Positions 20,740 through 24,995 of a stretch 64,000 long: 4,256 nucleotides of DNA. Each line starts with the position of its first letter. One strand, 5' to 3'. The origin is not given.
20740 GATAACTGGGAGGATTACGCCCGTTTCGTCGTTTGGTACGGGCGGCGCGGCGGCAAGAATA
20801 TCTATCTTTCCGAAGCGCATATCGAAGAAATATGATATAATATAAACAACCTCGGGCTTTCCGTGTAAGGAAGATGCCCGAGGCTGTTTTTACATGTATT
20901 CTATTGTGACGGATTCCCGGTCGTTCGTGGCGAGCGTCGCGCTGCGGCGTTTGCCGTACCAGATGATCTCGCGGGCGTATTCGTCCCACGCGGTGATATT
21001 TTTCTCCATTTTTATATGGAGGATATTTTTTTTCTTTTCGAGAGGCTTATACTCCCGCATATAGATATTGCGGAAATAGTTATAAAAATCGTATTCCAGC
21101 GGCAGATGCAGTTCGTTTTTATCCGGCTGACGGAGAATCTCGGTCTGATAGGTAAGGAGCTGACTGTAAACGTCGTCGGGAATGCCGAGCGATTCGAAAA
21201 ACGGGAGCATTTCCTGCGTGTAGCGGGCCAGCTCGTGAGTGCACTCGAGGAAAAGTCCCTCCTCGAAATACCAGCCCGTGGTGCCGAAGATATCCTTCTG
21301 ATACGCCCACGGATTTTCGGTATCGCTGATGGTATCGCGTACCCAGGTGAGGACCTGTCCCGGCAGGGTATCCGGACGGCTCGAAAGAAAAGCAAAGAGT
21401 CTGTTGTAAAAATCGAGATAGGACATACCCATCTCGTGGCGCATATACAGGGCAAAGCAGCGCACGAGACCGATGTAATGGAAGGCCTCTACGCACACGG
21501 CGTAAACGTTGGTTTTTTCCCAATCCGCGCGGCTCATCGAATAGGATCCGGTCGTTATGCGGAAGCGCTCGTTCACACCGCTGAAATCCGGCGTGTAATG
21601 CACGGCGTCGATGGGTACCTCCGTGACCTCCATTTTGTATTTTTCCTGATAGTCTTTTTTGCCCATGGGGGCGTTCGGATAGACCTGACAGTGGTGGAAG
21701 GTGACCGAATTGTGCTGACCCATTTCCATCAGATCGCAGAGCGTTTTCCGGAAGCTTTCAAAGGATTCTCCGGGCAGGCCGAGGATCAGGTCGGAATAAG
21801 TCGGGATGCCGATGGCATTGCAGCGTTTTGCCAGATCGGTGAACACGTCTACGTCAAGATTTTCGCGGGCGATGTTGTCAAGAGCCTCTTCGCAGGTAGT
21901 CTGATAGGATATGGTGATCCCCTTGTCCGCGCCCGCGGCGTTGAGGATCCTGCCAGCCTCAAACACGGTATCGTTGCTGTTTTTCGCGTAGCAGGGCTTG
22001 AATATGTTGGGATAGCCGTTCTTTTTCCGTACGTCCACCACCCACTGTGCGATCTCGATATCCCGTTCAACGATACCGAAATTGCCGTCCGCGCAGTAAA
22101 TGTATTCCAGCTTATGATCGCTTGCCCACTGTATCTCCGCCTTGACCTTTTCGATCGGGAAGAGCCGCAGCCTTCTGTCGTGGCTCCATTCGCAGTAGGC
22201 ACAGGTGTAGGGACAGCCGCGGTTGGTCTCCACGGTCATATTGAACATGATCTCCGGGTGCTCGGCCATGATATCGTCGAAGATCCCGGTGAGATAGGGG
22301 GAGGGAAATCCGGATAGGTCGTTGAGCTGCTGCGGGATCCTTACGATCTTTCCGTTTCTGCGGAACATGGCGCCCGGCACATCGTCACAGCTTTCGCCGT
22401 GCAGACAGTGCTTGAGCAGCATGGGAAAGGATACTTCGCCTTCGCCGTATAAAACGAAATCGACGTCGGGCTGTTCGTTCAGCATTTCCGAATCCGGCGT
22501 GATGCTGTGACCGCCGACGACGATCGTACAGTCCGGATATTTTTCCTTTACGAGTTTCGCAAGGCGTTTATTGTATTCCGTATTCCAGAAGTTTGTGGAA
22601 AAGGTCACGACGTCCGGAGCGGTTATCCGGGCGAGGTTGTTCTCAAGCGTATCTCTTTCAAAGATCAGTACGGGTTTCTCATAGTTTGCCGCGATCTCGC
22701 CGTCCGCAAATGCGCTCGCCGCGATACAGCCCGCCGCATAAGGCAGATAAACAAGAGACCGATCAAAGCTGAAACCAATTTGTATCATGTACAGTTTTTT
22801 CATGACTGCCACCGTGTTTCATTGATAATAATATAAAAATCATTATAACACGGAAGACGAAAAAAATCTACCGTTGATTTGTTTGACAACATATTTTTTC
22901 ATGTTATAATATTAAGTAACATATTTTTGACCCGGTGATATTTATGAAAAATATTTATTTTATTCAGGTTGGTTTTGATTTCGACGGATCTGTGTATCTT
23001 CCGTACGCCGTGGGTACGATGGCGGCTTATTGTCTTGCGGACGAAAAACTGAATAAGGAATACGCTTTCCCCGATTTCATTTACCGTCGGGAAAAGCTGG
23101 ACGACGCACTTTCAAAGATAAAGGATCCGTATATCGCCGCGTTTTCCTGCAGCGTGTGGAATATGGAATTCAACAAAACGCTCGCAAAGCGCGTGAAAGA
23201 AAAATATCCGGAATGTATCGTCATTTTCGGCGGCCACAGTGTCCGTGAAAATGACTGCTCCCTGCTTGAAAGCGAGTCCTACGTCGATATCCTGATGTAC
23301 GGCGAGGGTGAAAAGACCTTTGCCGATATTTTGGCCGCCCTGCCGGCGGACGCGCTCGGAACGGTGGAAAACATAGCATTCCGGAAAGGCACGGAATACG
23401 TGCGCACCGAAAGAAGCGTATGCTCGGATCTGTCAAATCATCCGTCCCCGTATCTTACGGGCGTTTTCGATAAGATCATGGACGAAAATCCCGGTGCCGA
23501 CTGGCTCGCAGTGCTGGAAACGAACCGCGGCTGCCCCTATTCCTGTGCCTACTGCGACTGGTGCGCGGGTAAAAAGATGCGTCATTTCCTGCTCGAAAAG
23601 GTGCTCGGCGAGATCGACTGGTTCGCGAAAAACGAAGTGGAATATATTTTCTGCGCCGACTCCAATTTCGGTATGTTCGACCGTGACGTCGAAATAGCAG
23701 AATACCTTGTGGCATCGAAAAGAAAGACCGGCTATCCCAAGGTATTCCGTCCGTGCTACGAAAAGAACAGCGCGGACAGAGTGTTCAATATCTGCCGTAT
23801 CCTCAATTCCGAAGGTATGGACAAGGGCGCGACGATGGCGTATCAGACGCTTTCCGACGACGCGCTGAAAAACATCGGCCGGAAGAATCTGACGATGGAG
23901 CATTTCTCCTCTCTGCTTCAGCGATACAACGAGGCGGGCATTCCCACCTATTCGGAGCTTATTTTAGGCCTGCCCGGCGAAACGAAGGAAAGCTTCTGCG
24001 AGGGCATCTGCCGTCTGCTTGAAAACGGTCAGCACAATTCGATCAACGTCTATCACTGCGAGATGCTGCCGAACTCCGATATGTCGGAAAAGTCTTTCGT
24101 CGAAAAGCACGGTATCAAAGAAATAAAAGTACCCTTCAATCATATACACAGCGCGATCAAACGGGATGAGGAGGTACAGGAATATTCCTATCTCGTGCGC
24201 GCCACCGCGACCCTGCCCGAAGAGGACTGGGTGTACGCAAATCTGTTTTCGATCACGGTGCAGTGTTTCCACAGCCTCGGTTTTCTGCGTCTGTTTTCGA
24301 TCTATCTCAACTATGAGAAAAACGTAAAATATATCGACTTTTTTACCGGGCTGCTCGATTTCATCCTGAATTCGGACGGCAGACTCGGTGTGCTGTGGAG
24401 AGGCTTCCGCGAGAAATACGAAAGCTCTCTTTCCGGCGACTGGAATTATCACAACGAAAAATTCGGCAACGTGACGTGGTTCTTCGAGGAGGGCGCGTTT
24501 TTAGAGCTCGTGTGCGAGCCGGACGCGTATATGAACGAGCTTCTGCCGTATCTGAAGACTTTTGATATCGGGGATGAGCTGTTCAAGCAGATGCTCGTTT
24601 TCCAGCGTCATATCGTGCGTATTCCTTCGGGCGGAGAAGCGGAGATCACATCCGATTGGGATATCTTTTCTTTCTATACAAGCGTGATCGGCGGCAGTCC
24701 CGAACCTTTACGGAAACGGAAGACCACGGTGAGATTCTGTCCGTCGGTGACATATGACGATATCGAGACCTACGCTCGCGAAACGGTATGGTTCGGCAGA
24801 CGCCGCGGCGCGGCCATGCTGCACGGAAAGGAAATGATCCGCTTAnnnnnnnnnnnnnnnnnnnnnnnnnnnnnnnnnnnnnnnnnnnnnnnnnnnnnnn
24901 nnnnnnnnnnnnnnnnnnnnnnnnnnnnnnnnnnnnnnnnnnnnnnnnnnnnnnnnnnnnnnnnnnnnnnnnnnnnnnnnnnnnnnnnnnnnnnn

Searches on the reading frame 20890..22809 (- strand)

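Call 5: search_protein_families(library=pfam, proteins=[window:20890-22809:-], max_evalue=0.01)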
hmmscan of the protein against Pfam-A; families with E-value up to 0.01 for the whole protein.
window:20890-22809:- (639 aa): 3 families
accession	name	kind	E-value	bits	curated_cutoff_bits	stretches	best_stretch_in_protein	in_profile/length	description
PF04055.27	Radical_SAM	-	6.9e-11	43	29.5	1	194-357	2-163/166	Radical SAM superfamily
PF02310.24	B12-binding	-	2.3e-09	37.5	32.1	1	59-130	47-119/121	B12 binding domain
PF16444.10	DUF5041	-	0.0014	19.3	28.2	1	578-636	26-83/192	Domain of unknown function (DUF5041)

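Call 6: search_protein_families(library=ncbifam, proteins=[window:20890-22809:-], max_evalue=0.001)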
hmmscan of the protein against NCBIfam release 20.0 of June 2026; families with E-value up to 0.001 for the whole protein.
window:20890-22809:- (639 aa): 25 families
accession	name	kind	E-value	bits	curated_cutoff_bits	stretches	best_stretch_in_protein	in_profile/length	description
NF033712.0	B12_rSAM_KedN5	subfamily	6.8e-65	219.5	700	1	15-357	9-364/624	KedN5 family methylcobalamin-dependent radical SAM C-methyltransferase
TIGR04013.1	B12_SAM_MJ_1487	hypoth_equivalog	5.9e-22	78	251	1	58-385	37-356/382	TIGR04013 family B12-binding domain/radical SAM domain-containing protein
TIGR03471.1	HpnJ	equivalog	3.7e-21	75.6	577.6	1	66-379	70-380/472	hopanoid biosynthesis associated radical SAM protein HpnJ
TIGR04072.2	rSAM_ladder_B12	equivalog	1.6e-20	73.2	360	1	66-395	73-381/443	lipid biosynthesis B12-binding/radical SAM protein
TIGR03975.1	rSAM_ocin_1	subfamily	5.3e-17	61.5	281.85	1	63-208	127-283/606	RiPP maturation radical SAM C-methyltransferase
NF038361.1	rSAM_Sden_1168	equivalog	1.1e-15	57.3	575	1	66-378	142-465/560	Sden_1168 family B12-binding radical SAM P-methyltransferase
TIGR02026.1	BchE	equivalog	3.1e-14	52.7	481.35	1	61-244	60-250/497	magnesium-protoporphyrin IX monomethyl ester anaerobic oxidative cyclase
TIGR04014.1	B12_SAM_MJ_0865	equivalog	3.4e-14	52.5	360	1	67-227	41-199/434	methyl-coenzyme M reductase glutamine C-methyltransferase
TIGR04367.1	HpnR_B12_rSAM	equivalog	4.7e-14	51.8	650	1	61-227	57-225/490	hopanoid C-3 methylase HpnR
NF050148.1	rSAM_ApyD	equivalog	7.7e-13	47.7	750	1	63-357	73-360/645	RiPP biosynthesis radical SAM protein ApyD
NF045585.1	rSAM_slr0320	equivalog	1.1e-12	47.3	775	1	73-279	117-326/511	photosystem II high light acclimation radical SAM protein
TIGR04385.1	B12_rSAM_cofa1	equivalog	2.6e-12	46.7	450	1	86-356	92-357/438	B12 lower ligand biosynthesis radical SAM protein BzaD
TIGR04190.1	B12_SAM_Ta0216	equivalog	7e-11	41.4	500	1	83-209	99-238/554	TIGR04190 family B12-binding domain/radical SAM domain protein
TIGR04479.1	bcpD_PhpK_rSAM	subfamily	9.4e-11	40.7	600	1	50-382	97-427/504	PhpK family radical SAM P-methyltransferase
TIGR04295.1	B12_rSAM_oligo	hypoth_equivalog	4.7e-08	32.1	400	1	92-244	101-255/422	TIGR04295 family B12-binding domain-containing radical SAM protein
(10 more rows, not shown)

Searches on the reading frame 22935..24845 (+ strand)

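Call 5: search_protein_families(library=pfam, proteins=[window:22935-24845:+], max_evalue=0.01)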
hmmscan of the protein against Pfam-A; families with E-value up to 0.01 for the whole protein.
window:22935-24845:+ (637 aa): 2 families
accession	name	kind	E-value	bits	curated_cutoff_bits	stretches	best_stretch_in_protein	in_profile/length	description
PF04055.27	Radical_SAM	-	6e-11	43.2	29.5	1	196-355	3-160/166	Radical SAM superfamily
PF02310.24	B12-binding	-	3.7e-07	30.4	32.1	1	60-132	48-120/121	B12 binding domain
